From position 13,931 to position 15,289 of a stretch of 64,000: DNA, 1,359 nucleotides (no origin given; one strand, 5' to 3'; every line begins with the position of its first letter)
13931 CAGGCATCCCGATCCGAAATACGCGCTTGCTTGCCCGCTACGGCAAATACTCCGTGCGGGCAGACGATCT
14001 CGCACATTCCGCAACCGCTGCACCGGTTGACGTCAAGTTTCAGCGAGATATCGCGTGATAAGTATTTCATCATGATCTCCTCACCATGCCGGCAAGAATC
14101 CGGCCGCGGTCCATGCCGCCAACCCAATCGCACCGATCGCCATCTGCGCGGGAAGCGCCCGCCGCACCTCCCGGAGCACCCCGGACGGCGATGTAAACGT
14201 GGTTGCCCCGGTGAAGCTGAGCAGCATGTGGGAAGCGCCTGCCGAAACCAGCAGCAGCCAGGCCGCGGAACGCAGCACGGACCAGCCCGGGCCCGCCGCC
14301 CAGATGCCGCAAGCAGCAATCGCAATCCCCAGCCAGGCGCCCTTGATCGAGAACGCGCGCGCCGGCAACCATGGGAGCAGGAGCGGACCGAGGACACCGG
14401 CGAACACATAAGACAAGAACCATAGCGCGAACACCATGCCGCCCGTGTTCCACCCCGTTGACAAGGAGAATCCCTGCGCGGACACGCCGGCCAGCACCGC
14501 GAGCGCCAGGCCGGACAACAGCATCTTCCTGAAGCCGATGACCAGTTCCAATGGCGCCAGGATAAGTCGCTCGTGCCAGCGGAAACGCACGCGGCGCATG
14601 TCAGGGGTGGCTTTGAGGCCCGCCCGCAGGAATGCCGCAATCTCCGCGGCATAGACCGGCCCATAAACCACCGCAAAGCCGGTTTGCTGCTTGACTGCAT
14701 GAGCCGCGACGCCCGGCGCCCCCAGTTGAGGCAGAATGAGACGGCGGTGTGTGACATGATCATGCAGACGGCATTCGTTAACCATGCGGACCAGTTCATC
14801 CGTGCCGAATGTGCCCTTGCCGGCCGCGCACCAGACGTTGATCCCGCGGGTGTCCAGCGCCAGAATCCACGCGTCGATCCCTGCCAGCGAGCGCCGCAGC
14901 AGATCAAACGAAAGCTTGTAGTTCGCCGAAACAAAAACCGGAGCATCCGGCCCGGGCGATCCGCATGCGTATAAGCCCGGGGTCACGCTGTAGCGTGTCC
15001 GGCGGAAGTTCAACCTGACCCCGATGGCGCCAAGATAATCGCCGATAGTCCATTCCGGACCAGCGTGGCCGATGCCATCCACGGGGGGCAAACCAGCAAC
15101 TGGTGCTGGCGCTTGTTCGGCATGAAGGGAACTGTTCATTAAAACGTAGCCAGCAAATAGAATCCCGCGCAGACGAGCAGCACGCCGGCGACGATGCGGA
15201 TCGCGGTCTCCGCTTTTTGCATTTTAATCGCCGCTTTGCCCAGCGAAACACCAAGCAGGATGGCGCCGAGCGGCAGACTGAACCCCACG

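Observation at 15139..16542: CcdA thiol-disulfide transporter plus a novel thioredoxin-fold-like membrane protein with CGP-repeat cysteine tails, directly upstream of and overlapping hgcA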

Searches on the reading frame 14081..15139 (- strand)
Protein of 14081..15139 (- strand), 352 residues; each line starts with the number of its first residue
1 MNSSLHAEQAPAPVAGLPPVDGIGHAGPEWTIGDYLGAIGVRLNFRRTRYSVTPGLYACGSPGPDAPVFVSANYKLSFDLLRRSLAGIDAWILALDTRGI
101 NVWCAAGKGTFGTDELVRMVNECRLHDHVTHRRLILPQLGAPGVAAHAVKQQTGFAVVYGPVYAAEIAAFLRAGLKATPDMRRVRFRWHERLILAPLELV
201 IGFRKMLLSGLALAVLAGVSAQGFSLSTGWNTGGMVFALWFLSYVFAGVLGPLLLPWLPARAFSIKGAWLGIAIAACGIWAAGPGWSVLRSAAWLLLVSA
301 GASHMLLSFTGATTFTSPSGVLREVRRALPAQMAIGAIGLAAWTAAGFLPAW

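Call 5: search_protein_families(library=pfam, proteins=[window:14081-15139:-], max_evalue=0.1)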
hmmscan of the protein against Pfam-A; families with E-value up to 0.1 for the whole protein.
window:14081-15139:- (352 aa): 1 family
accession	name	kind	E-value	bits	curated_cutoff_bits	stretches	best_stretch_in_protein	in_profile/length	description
PF03599.22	CdhD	-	1.7e-12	47.3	24.8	1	48-170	264-386/387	CO dehydrogenase/acetyl-CoA synthase delta subunit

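Call 6: search_protein_families(library=ncbifam, proteins=[window:14081-15139:-], max_evalue=0.1)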
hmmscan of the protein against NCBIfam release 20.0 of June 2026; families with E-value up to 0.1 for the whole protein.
window:14081-15139:- (352 aa): 3 families
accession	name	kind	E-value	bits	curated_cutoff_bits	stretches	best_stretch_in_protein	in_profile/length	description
NF040863.1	HgcA_corrinoid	equivalog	2.7e-114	381.7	275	1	29-348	7-324/325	mercury methylation corrinoid protein HgcA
NF043039.1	HgcAB_like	equivalog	2.5e-58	198.3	285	1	43-315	7-278/350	HgcAB-like fusion protein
NF003195.0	PRK04165.1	equivalog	9.1e-21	74.3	306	1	50-173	322-445/450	acetyl-CoA decarbonylase/synthase complex subunit gamma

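Call 39: find_related_loci(query=A2, collection=metagenome_contigs, flank=10000)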
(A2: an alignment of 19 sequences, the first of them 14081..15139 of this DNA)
Query A2 (352 aa) in metagenome_contigs; peptide patterns used: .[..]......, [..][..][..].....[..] (x = any residue, [..] = any of these).
600 stretches matched a pattern (row limit reached: there are more); 597 encode a relative of the query (tblastn E <= 1e-3); the best 80 are kept; 80 distinct loci.
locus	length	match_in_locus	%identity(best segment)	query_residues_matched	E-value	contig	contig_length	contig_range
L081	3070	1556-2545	50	19-349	7e-103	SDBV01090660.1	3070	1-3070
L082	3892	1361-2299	52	34-349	2e-100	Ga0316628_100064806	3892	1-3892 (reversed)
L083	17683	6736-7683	52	34-349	3e-98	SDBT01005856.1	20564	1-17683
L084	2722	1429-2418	49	19-348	3e-100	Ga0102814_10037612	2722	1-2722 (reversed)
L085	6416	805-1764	51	34-349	2e-97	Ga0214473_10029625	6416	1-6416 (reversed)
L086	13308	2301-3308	49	10-349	1e-96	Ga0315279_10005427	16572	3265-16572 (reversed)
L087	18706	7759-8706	50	34-349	3e-96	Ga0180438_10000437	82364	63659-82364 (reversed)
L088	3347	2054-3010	52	34-348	2e-96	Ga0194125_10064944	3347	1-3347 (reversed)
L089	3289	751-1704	51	34-349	8e-96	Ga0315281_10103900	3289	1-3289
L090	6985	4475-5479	48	19-349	2e-94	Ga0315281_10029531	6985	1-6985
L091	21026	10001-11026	51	5-348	1e-94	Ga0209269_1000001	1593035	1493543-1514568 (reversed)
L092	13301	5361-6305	48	34-349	3e-94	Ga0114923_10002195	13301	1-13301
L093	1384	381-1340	54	34-349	6e-101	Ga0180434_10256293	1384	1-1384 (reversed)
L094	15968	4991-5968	54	24-350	2e-93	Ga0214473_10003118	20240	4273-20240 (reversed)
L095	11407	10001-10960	48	30-349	6e-93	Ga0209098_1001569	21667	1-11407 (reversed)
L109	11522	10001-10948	52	34-349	3e-89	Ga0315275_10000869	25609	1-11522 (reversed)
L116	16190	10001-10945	47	34-349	2e-88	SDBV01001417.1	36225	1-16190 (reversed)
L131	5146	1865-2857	44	19-349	1e-87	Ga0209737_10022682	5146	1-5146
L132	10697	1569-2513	46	34-348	6e-87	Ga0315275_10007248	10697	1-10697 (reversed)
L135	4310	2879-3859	47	23-349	5e-87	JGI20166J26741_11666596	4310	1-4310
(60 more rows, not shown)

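Call 59: search_protein_families(library=ncbifam, proteins=[L135:1560-1796:+, L109:8721-9095:+, L095:8940-9224:+, L131:422-724:+, L116:7402-8151:+, L132:3464-3988:+, L135:1738-2490:+, L109:9010-9807:+, L116:8166-8870:+, L135:2503-2820:+], max_evalue=0.01)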
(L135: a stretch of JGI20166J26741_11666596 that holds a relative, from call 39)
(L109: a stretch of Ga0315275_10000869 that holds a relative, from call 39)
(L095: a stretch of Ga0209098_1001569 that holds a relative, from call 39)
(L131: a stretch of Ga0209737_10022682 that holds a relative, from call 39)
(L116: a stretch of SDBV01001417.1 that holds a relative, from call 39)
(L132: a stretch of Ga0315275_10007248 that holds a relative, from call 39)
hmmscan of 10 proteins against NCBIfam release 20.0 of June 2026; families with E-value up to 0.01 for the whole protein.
L135:1560-1796:+ (78 aa): 0 families

L109:8721-9095:+ (124 aa): 0 families

L095:8940-9224:+ (94 aa): 0 families

L131:422-724:+ (100 aa): 0 families

L116:7402-8151:+ (249 aa): 0 families

L132:3464-3988:+ (174 aa): 0 families

L135:1738-2490:+ (250 aa): 0 families

L109:9010-9807:+ (265 aa): 2 families
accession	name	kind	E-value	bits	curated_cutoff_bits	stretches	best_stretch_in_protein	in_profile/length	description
NF040495.1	tranport_ArsG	equivalog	2e-08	33.9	200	1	50-263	6-222/225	aromatic aminobenezylarsenical efflux permease ArsG family transporter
NF001419.0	PRK00293.1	subfamily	3e-06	26.1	330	1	39-263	161-383/574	protein-disulfide reductase DsbD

L116:8166-8870:+ (234 aa): 2 families
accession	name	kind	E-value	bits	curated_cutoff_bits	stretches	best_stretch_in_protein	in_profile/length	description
NF040495.1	tranport_ArsG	equivalog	6.5e-10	38.8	200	1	19-232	7-222/225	aromatic aminobenezylarsenical efflux permease ArsG family transporter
NF045694.1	seleno_TsoB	exception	0.0073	14.4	805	1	10-231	177-391/572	rhodanese/DsbD fusion-like selenoprotein TsoB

L135:2503-2820:+ (105 aa): 0 families

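Call 60: search_protein_families(library=pfam, proteins=[L135:1560-1796:+, L109:8721-9095:+, L095:8940-9224:+, L131:422-724:+, L116:7402-8151:+, L132:3464-3988:+, L135:1738-2490:+, L109:9010-9807:+, L116:8166-8870:+, L135:2503-2820:+], max_evalue=0.01)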
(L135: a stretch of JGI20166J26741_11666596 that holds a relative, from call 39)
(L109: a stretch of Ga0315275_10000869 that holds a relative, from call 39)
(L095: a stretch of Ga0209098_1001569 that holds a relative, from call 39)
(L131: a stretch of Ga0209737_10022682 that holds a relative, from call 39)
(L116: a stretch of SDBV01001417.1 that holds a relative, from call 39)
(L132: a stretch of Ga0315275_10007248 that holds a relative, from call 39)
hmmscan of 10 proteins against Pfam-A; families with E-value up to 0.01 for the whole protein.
L135:1560-1796:+ (78 aa): 0 families

L109:8721-9095:+ (124 aa): 0 families

L095:8940-9224:+ (94 aa): 0 families

L131:422-724:+ (100 aa): 0 families

L116:7402-8151:+ (249 aa): 1 family
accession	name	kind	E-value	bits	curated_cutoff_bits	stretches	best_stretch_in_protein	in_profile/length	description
PF13192.12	Thioredoxin_3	-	0.0078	16.7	24.8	0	183-217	33-66/76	Thioredoxin domain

L132:3464-3988:+ (174 aa): 0 families

L135:1738-2490:+ (250 aa): 1 family
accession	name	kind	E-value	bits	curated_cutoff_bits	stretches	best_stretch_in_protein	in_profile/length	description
PF02683.22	DsbD_TM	-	2.1e-06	27.6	27.1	1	34-247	3-215/219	Cytochrome C biogenesis protein transmembrane domain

L109:9010-9807:+ (265 aa): 2 families
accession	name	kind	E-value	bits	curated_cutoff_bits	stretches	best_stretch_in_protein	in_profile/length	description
PF02683.22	DsbD_TM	-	4.3e-12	46.3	27.1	1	50-263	4-216/219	Cytochrome C biogenesis protein transmembrane domain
PF13386.12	DsbD_2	-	6e-09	36.5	24.9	1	53-252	1-198/199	Cytochrome C biogenesis protein transmembrane region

L116:8166-8870:+ (234 aa): 0 families

L135:2503-2820:+ (105 aa): 1 family
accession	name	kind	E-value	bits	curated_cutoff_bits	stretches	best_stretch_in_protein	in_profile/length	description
PF12730.13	ABC2_membrane_4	-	0.006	17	27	1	53-90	137-174/179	ABC-2 family transporter protein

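Call 65: find_homologous_proteins(query=A5, max_evalue=1e-15)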
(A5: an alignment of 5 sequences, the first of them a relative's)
Query A5 (5 sequences) (235 aa, profile of the alignment): 890 proteins with E <= 1e-15 among 8000 candidates; the best 120 are listed.
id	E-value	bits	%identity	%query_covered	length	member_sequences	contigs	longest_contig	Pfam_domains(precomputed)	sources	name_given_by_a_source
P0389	7.8e-107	374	38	99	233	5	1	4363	PF02683.23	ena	-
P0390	3.2e-106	372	38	99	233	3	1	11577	PF02683.23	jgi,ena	-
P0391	3.2e-106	372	37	99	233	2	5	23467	PF13386.13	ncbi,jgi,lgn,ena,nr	ncbi:MAG TPA: cytochrome c biogenesis protein CcdA [Bacteroidales bacterium]|nr:cytochrome c biogene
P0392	5.2e-106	372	38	99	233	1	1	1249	PF02683.23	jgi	jgi:cytochrome c biogenesis protein CcdA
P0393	1.7e-105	370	37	99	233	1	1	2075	PF02683.23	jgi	jgi:cytochrome c biogenesis protein CcdA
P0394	2.7e-105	369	38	98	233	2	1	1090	PF02683.23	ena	-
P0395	3.4e-105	369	39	99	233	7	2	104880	PF02683.23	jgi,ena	-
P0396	6.2e-104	365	37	99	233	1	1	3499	-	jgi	jgi:cytochrome c biogenesis protein CcdA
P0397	7.1e-104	365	37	99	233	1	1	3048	PF02683.23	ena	-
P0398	1.7e-103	363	36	99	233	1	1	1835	PF02683.23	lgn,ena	-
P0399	1.9e-103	363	36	99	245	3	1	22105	PF02683.23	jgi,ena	-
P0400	3.0e-103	363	36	99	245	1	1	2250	PF02683.23,PF13386.13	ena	-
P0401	3.3e-103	362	38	99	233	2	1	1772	PF02683.23,PF13386.13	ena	-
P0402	4.7e-103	362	38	99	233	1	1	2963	PF02683.23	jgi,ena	-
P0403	2.0e-102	360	38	99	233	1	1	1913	PF02683.23,PF13386.13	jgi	jgi:cytochrome c biogenesis protein CcdA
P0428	1.5e-99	350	37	98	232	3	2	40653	PF02683.23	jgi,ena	-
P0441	1.9e-98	347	37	99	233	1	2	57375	PF02683.23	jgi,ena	-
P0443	2.6e-98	346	36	99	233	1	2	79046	PF02683.23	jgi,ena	-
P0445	2.7e-98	346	37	99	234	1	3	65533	PF13386.13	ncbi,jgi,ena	-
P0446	3.4e-98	346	34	99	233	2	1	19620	PF02683.23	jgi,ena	-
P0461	2.3e-97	343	49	99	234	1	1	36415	-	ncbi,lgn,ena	-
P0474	2.9e-96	340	36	99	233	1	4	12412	PF13386.13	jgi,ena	jgi:cytochrome c biogenesis protein CcdA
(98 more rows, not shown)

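Call 66: find_encoding_contigs(protein=P0395, flank=5000, max_places=1)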
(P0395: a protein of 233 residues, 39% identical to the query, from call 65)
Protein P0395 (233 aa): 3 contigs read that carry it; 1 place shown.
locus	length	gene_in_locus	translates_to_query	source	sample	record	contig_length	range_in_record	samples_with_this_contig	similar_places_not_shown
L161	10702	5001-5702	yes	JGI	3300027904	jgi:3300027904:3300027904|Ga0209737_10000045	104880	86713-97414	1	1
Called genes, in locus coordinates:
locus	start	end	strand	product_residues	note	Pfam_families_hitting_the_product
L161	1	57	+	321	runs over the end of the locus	PF18962:Por_Secre_tail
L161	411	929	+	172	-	PF07853:DUF1648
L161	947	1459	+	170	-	-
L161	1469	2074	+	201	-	-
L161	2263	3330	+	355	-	PF13004:BACON (weak)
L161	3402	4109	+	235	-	-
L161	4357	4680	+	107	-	PF12840:HTH_20, PF01022:HTH_5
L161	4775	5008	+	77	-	-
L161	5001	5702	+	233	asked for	PF02683:DsbD_TM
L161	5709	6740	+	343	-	PF03599:CdhD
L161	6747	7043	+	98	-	PF13484:Fer4_16 (faint), PF14697:Fer4_21 (faint), PF00037:Fer4 (weak), PF13237:Fer4_10, PF12837:Fer4_6 (weak), PF12838:Fer4_7, PF13187:Fer4_9, PF00037:Fer4 (weak), +2 more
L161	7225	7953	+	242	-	PF01346:FKBP_N (weak), PF14559:TPR_19 (weak)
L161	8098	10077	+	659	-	PF02518:HATPase_c, PF00204:DNA_gyraseB, PF01751:Toprim, PF00986:DNA_gyraseB_C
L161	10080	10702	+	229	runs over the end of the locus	PF00005:ABC_tran, PF13304:AAA_21 (faint)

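Call 67: find_encoding_contigs(protein=P0443, flank=5000, max_places=1)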
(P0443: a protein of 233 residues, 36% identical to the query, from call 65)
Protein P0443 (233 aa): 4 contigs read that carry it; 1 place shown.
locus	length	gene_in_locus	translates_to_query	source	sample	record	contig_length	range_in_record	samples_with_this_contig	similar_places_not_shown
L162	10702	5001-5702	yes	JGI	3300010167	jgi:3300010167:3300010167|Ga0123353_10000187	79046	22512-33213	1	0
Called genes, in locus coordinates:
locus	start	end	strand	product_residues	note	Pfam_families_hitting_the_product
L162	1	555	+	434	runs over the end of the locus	PF00691:OmpA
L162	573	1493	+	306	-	PF11751:PorP_SprF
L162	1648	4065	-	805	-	PF22148:Fervidolysin_NPro-like (faint), PF00082:Peptidase_S8, PF00404:Dockerin_1 (weak)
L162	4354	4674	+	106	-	PF12840:HTH_20, PF01022:HTH_5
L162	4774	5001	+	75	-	-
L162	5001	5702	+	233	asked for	PF02683:DsbD_TM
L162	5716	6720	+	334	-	PF01135:PCMT, PF01209:Ubie_methyltran, PF01728:FtsJ (weak), PF13489:Methyltransf_23, PF13649:Methyltransf_25, PF13847:Methyltransf_31, PF08241:Methyltransf_11, PF08242:Methyltransf_12, +4 more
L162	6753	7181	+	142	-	-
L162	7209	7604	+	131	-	-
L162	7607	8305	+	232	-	PF13386:DsbD_2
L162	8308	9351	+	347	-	PF13192:Thioredoxin_3, PF01135:PCMT, PF01209:Ubie_methyltran, PF06325:PrmA, PF13489:Methyltransf_23, PF13847:Methyltransf_31, PF08241:Methyltransf_11, PF08242:Methyltransf_12, +5 more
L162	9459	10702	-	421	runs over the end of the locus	PF02321:OEP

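Call 68: find_encoding_contigs(protein=P0445, flank=5000, max_places=1)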
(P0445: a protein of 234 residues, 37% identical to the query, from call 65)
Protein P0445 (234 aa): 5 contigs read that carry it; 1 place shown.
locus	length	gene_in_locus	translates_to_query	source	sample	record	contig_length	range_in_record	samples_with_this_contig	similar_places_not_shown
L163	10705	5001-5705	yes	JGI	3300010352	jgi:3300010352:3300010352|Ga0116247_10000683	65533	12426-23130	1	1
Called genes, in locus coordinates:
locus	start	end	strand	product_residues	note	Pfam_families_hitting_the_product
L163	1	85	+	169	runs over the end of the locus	PF00085:Thioredoxin (weak), PF13098:Thioredoxin_2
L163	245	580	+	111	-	PF01022:HTH_5, PF12840:HTH_20, PF13412:HTH_24 (weak), PF08279:HTH_11 (weak), PF13545:HTH_Crp_2 (weak)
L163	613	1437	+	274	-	PF13848:Thioredoxin_6 (faint)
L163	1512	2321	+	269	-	-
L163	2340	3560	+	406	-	PF12704:MacB_PCD, PF02687:FtsX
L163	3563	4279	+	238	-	PF00005:ABC_tran, PF13555:AAA_29 (faint), PF13304:AAA_21 (weak)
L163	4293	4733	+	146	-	PF01451:LMWPc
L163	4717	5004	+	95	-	-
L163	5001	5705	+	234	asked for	PF13386:DsbD_2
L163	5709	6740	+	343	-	PF03599:CdhD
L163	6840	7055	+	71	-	-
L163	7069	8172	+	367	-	PF01758:SBF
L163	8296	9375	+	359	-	PF22544:HYDIN_VesB_CFA65-like_Ig, PF07610:DUF1573, PF22544:HYDIN_VesB_CFA65-like_Ig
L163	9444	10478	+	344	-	PF07291:MauE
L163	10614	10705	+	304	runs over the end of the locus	PF12838:Fer4_7 (faint), PF13484:Fer4_16 (faint), PF00037:Fer4 (weak), PF12797:Fer4_2 (weak), PF13237:Fer4_10, PF14697:Fer4_21, PF13187:Fer4_9 (weak), PF00881:Nitroreductase, +3 more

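Call 69: find_encoding_contigs(protein=P0461, flank=5000, max_places=1)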
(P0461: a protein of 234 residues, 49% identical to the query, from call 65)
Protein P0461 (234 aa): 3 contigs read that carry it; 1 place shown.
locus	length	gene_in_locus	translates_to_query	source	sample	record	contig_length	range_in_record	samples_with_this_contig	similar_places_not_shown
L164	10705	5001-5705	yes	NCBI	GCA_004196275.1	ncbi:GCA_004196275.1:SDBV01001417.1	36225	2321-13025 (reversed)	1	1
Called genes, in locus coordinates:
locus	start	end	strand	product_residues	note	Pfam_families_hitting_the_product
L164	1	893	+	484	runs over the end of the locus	PF00884:Sulfatase, PF01663:Phosphodiest (faint), PF16347:SGSH_C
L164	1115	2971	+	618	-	-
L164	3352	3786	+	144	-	-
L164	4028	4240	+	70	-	PF01022:HTH_5, PF12840:HTH_20 (weak), PF13412:HTH_24 (weak)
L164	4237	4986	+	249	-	-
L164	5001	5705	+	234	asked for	-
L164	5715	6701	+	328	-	PF01545:Cation_efflux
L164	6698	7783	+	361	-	PF03599:CdhD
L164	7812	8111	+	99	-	PF00037:Fer4 (weak), PF12797:Fer4_2 (weak), PF13237:Fer4_10, PF14697:Fer4_21, PF12837:Fer4_6 (weak), PF12838:Fer4_7, PF13187:Fer4_9, PF00037:Fer4, +6 more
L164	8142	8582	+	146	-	PF01451:LMWPc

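Call 70: find_encoding_contigs(protein=P0391, flank=5000, max_places=1)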
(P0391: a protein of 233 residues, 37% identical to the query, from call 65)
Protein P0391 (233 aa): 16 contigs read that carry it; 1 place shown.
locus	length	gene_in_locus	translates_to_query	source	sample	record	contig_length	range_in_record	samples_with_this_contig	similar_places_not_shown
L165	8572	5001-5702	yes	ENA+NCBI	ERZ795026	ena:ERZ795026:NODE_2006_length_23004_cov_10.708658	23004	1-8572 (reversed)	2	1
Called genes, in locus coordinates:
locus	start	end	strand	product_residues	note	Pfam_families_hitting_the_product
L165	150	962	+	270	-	-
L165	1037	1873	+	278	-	-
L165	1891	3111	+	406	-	PF12704:MacB_PCD, PF02687:FtsX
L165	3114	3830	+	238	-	PF00005:ABC_tran, PF13304:AAA_21 (weak)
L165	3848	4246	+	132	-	PF22544:HYDIN_VesB_CFA65-like_Ig, PF07610:DUF1573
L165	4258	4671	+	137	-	PF01451:LMWPc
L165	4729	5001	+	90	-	-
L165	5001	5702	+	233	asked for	PF13386:DsbD_2 (weak)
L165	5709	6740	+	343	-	PF03599:CdhD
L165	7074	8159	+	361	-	PF01758:SBF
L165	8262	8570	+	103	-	?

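Call 71: find_encoding_contigs(protein=P0399, flank=5000, max_places=1)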
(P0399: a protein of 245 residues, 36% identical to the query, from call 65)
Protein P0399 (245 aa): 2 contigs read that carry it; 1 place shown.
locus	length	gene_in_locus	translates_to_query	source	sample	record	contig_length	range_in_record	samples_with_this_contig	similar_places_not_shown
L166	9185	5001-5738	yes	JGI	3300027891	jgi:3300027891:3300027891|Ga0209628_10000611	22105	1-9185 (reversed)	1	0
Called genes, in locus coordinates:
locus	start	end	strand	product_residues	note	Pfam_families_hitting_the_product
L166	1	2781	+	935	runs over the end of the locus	PF13620:CarboxypepD_reg, PF13715:CarbopepD_reg_2, PF14905:OMP_b-brl_3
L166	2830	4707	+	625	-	PF00270:DEAD, PF04851:ResIII (weak), PF00271:Helicase_C, PF16124:RecQ_Zn_bind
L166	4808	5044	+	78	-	-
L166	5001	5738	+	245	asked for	PF02683:DsbD_TM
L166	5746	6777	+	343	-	PF03599:CdhD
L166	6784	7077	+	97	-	PF25160:LdpA_Fe-S-bd (faint), PF00037:Fer4 (weak), PF13237:Fer4_10 (weak), PF12837:Fer4_6 (weak), PF14697:Fer4_21 (weak), PF12838:Fer4_7 (weak), PF13187:Fer4_9, PF00037:Fer4 (weak), +3 more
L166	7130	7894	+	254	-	PF01503:PRA-PH (faint), PF03819:MazG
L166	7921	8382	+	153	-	-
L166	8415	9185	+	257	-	?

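Call 72: find_encoding_contigs(protein=P0428, flank=5000, max_places=1)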
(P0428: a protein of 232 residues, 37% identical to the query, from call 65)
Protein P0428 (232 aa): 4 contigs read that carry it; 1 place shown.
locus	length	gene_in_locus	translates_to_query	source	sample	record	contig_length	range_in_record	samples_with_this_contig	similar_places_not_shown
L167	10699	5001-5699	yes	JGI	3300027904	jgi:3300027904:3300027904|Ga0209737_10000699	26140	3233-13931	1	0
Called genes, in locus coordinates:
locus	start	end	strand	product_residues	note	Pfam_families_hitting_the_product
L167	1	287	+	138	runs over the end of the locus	PF02367:TsaE, PF13476:AAA_23 (weak)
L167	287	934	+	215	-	PF05222:AlaDh_PNT_N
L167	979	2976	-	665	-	PF01807:Zn_ribbon_DnaG, PF08275:DNAG_N, PF01751:Toprim, PF13155:Toprim_2, PF13362:Toprim_3 (faint), PF13662:Toprim_4, PF10410:DnaB_bind (weak), PF28534:DUF8430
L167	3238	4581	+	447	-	PF01637:ATPase_2 (weak), PF13173:AAA_14, PF13635:DUF4143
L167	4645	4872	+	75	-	-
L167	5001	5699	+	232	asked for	PF02683:DsbD_TM (weak)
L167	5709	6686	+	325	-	PF13310:Virulence_RhuM, PF02661:Fic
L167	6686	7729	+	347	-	PF03599:CdhD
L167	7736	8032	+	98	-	PF25160:LdpA_Fe-S-bd (faint), PF12797:Fer4_2 (faint), PF13237:Fer4_10, PF12837:Fer4_6 (weak), PF14697:Fer4_21 (weak), PF12838:Fer4_7, PF13187:Fer4_9, PF00037:Fer4 (weak), +1 more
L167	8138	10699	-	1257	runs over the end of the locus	PF12951:PATR, PF18962:Por_Secre_tail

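Call 73: find_encoding_contigs(protein=P0441, flank=5000, max_places=1)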
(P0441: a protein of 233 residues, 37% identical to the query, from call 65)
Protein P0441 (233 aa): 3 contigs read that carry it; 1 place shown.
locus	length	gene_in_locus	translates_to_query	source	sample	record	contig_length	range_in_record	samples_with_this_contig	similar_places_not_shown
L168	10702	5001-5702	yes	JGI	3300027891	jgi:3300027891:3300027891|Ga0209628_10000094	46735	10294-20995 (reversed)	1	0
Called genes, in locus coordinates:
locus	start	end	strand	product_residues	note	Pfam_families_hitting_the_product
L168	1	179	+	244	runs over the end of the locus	PF02811:PHP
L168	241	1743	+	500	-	PF01336:tRNA_anti-codon, PF00152:tRNA-synt_2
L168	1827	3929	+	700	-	PF01432:Peptidase_M3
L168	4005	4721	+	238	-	PF00581:Rhodanese, PF00085:Thioredoxin, PF13098:Thioredoxin_2, PF13905:Thioredoxin_8 (weak)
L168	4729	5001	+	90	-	-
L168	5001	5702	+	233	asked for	PF02683:DsbD_TM (weak)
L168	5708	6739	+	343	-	PF03599:CdhD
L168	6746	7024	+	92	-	PF12838:Fer4_7 (faint), PF13183:Fer4_8 (faint), PF14697:Fer4_21 (faint), PF13237:Fer4_10 (weak), PF00037:Fer4 (faint), PF12797:Fer4_2 (faint), PF12837:Fer4_6 (weak), PF13187:Fer4_9, +1 more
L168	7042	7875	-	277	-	PF00889:EF_TS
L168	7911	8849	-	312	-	PF00318:Ribosomal_S2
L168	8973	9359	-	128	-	PF00380:Ribosomal_S9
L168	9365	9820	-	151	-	PF00572:Ribosomal_L13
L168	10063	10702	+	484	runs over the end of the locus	-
